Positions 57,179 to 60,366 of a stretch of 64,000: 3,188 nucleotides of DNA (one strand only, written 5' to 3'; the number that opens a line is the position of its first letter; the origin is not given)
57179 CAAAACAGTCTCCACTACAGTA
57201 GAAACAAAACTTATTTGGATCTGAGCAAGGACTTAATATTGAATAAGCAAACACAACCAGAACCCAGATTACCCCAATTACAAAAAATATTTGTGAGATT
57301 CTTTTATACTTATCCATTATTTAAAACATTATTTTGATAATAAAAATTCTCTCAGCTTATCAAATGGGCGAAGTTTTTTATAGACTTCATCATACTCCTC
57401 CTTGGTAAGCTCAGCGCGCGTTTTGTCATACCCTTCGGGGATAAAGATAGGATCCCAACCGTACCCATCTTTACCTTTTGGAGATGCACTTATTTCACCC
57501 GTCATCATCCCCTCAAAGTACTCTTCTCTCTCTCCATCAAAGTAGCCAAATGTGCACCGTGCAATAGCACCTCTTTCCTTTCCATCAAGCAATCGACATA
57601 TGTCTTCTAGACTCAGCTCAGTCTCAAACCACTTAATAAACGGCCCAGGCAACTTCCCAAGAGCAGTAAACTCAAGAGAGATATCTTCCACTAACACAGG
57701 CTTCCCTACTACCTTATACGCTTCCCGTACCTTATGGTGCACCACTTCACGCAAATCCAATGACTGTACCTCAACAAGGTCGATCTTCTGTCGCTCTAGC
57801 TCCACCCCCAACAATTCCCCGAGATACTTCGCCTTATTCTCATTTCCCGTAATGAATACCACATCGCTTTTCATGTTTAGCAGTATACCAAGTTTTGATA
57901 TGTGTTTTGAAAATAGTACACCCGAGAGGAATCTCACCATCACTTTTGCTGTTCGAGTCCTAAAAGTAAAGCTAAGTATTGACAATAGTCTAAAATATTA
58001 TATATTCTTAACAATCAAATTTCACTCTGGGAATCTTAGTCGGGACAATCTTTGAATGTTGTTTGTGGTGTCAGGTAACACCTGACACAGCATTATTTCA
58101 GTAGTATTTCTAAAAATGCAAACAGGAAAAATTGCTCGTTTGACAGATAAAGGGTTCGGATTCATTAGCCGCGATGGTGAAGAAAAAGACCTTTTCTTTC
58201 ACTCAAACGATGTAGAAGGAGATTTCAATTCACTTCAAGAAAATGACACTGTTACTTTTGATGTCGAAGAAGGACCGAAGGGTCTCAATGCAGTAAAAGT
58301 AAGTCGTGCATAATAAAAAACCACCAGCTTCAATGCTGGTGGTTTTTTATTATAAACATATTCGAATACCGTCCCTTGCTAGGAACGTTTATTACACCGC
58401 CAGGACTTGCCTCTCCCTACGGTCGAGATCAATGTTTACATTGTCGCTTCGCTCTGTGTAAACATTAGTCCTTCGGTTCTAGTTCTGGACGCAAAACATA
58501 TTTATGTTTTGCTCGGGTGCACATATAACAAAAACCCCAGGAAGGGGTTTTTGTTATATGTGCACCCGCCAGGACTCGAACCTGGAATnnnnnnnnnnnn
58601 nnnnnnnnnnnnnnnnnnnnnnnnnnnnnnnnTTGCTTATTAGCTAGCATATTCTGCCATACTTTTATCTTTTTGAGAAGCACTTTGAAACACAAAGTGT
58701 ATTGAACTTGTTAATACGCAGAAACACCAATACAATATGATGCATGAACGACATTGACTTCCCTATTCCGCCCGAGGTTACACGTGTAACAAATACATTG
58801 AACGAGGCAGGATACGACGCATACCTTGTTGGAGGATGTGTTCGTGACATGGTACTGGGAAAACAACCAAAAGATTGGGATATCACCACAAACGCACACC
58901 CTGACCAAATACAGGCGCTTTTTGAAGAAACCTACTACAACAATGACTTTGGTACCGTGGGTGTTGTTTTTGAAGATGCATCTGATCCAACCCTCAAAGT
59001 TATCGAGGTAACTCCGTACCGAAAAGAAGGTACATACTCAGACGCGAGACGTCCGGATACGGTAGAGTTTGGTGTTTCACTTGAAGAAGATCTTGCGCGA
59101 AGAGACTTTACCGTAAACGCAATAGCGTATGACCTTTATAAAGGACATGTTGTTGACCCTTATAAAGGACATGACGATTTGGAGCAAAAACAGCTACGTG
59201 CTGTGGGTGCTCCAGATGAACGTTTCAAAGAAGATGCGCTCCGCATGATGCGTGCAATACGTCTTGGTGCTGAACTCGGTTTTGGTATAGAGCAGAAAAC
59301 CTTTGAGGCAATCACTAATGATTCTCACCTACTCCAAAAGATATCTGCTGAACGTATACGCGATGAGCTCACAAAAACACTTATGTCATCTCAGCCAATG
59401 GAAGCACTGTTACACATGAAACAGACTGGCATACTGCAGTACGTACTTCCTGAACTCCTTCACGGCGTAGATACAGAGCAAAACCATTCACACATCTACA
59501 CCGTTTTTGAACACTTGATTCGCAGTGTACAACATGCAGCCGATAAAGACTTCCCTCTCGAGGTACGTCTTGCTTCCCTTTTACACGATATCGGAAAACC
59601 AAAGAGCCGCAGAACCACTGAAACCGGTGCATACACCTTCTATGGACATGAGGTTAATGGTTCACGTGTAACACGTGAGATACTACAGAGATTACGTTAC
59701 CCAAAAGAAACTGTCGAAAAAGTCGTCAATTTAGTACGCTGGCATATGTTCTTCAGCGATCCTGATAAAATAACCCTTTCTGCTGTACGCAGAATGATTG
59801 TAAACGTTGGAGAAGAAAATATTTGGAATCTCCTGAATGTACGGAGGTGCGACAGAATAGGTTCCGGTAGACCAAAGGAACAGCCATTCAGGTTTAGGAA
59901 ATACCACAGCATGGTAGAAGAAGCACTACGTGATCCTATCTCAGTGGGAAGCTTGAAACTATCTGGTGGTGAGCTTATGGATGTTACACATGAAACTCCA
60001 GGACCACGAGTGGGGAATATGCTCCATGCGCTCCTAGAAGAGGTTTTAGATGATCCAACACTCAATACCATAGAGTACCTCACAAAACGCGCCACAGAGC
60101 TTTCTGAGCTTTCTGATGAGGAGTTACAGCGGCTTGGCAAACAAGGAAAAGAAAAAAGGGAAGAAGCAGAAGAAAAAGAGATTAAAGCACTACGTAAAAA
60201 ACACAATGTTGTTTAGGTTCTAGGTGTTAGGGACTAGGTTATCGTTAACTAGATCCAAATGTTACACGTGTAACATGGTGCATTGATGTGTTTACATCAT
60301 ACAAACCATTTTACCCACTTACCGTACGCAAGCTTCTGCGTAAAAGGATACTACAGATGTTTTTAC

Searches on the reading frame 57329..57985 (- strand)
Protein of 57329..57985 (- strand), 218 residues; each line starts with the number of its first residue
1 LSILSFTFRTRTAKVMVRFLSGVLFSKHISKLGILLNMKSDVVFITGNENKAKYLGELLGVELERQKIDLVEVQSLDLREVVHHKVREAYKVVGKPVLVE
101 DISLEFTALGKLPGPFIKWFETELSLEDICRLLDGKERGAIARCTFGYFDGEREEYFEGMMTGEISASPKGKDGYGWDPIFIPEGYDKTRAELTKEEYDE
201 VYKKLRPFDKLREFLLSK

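Call 29: search_protein_families(library=pfam, proteins=[window:57329-57985:-])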
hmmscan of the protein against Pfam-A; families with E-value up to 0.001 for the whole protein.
window:57329-57985:- (218 aa): 1 family
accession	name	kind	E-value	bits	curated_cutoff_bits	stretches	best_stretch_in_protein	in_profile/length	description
PF01725.21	Ham1p_like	-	5e-38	131.3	22.5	1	42-214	1-186/186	Ham1 family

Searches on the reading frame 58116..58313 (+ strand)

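Call 29: search_protein_families(library=pfam, proteins=[window:58116-58313:+])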
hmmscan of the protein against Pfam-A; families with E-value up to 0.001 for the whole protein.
window:58116-58313:+ (65 aa): 2 families
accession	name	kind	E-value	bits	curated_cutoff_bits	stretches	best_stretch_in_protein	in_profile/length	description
PF00313.28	CSD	-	4e-18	65.5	27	1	3-64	2-65/66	'Cold-shock' DNA-binding domain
PF08206.17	OB_RNB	-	7.1e-05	22.9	24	1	8-52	4-44/58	Ribonuclease B OB domain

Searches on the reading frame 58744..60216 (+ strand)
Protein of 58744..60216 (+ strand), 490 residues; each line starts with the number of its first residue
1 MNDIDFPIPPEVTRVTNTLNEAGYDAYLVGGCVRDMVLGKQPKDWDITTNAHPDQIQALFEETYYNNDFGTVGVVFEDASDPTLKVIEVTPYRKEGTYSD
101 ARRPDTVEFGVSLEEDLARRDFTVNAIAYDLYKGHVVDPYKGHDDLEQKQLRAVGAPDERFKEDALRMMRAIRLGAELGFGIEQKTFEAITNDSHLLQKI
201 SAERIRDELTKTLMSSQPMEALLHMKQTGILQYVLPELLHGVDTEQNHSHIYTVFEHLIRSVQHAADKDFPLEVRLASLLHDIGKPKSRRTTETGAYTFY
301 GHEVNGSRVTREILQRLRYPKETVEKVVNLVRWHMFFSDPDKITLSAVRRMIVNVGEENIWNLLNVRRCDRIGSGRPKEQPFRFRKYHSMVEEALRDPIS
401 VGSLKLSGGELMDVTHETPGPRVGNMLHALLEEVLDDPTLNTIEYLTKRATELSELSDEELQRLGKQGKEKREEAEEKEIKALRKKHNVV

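Call 29: search_protein_families(library=pfam, proteins=[window:58744-60216:+])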
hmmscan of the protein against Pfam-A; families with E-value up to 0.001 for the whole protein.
window:58744-60216:+ (490 aa): 4 families
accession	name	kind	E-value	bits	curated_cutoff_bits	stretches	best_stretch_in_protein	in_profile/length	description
PF01743.26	PolyA_pol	-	3e-38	131.4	23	1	26-152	1-126/126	Poly A polymerase head domain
PF12627.12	PolyA_pol_RNAbd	-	5.6e-20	71.3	22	1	179-238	1-60/64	Probable RNA and SrmB- binding site of polymerase A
PF01966.28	HD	-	1.5e-10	41.8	22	1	255-341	2-92/116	HD domain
PF13735.12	tRNA_NucTran2_2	-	1.3e-06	28.9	27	1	292-447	5-146/149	tRNA nucleotidyltransferase domain 2 putative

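Call 30: find_related_loci(query=A1, collection=metagenome_contigs, flank=8000)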
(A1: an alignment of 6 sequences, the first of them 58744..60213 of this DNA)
Query A1 (490 aa) in metagenome_contigs; peptide patterns used: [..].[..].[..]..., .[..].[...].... (x = any residue, [..] = any of these).
600 stretches matched a pattern (row limit reached: there are more); 568 encode a relative of the query (tblastn E <= 1e-3); the best 80 are kept; 80 distinct loci.
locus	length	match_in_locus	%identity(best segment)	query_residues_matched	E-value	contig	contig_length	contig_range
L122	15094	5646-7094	77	8-489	0e+0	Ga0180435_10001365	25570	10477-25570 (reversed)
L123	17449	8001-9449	62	8-489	0e+0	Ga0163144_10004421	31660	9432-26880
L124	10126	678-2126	61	8-489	0e+0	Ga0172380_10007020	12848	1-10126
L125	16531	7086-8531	62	8-489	0e+0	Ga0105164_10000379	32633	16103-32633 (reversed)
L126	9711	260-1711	61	6-489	0e+0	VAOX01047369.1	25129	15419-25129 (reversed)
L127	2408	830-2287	61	4-489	0e+0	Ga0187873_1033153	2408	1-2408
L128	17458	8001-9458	60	4-489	0e+0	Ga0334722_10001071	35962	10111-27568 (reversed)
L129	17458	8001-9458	60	8-489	0e+0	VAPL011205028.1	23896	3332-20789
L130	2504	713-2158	61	8-489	0e+0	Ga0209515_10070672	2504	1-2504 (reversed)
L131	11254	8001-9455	60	6-490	0e+0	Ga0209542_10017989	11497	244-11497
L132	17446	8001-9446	61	8-489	0e+0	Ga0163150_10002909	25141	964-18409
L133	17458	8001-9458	61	4-489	0e+0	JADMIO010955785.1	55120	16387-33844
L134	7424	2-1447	59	8-489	0e+0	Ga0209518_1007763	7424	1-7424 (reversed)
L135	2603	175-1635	60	4-490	0e+0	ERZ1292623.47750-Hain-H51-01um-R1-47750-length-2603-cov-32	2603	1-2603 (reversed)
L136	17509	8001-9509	59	6-489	0e+0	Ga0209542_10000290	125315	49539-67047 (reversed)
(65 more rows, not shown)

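Call 39: find_encoding_contigs(protein=window:58744-60216:+, flank=10000, max_places=4)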
Protein window:58744-60216:+ (490 aa): 1 contig read that carries it; 1 place shown.
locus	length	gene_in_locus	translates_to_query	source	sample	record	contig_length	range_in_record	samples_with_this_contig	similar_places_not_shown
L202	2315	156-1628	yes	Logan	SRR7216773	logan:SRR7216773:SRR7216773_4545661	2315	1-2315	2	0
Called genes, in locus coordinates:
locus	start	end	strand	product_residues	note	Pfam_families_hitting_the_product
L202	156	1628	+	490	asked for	PF01743:PolyA_pol, PF12627:PolyA_pol_RNAbd, PF01966:HD, PF13735:tRNA_NucTran2_2 (weak)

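Call 44: list_cluster_members(proteins=[window:58744-60213:+, window:62567-63439:-, window:61071-62096:-])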
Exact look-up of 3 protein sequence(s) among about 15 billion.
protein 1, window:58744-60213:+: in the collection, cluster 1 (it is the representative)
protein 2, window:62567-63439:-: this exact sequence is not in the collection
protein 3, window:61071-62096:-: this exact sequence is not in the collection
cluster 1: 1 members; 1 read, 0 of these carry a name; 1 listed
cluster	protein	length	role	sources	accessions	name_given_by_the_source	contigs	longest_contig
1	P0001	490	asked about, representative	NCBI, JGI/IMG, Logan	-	-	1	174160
